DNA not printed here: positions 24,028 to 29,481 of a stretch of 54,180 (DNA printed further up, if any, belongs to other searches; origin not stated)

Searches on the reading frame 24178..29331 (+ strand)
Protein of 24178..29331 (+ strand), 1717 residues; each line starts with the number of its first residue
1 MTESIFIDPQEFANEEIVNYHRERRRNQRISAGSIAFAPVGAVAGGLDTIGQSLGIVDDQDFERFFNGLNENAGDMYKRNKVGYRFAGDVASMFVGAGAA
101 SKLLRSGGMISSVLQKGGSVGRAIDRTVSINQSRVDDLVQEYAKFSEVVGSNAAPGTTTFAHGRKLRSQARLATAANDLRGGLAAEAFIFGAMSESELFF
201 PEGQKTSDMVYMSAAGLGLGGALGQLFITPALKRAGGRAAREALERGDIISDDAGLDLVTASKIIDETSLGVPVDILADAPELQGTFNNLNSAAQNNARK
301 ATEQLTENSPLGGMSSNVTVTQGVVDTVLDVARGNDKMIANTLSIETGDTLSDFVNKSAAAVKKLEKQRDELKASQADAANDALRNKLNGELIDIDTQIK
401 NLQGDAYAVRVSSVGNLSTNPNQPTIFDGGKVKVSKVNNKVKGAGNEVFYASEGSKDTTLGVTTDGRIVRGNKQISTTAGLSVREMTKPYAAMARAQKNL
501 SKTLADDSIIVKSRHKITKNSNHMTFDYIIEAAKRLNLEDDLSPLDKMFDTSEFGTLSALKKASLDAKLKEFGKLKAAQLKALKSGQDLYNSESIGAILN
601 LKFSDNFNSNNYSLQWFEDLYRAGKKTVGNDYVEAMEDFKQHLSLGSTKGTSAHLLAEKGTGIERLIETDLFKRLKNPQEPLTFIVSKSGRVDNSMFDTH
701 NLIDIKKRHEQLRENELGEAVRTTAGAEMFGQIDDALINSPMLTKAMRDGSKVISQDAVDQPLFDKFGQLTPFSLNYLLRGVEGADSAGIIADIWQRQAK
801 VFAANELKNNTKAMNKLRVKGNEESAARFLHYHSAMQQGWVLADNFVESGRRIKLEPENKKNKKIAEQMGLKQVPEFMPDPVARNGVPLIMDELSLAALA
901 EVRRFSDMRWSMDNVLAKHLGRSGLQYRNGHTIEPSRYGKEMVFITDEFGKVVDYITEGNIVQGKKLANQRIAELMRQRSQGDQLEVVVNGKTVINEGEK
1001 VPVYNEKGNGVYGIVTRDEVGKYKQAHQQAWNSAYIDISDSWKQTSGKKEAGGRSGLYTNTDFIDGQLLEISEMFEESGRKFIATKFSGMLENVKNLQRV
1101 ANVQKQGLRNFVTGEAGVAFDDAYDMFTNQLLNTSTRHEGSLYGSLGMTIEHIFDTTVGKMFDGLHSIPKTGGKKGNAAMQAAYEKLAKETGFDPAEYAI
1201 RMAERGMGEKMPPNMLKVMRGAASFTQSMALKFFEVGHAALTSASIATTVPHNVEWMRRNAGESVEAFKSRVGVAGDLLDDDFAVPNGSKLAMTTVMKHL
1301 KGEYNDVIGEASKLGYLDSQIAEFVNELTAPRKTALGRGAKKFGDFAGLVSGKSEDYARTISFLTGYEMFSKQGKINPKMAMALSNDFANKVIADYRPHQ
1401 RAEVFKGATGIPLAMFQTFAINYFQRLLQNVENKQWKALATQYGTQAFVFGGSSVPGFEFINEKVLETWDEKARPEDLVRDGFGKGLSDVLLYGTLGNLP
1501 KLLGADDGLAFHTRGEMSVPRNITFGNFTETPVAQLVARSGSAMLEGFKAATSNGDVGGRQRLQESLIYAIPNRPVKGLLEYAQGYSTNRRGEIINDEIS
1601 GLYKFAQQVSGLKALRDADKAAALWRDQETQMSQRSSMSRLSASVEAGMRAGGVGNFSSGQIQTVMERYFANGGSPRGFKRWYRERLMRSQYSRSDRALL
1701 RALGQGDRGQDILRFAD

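Call 53: search_protein_families(library=pfam, proteins=[window:24178-29331:+], max_evalue=0.01)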
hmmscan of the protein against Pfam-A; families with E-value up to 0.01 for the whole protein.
window:24178-29331:+ (1717 aa): 0 families

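Call 91: search_solved_structures(query=window:24178-29331:+, max_evalue=1)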
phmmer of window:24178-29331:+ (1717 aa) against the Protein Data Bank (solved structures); distinct sequences matched with E-value up to 1: 0.
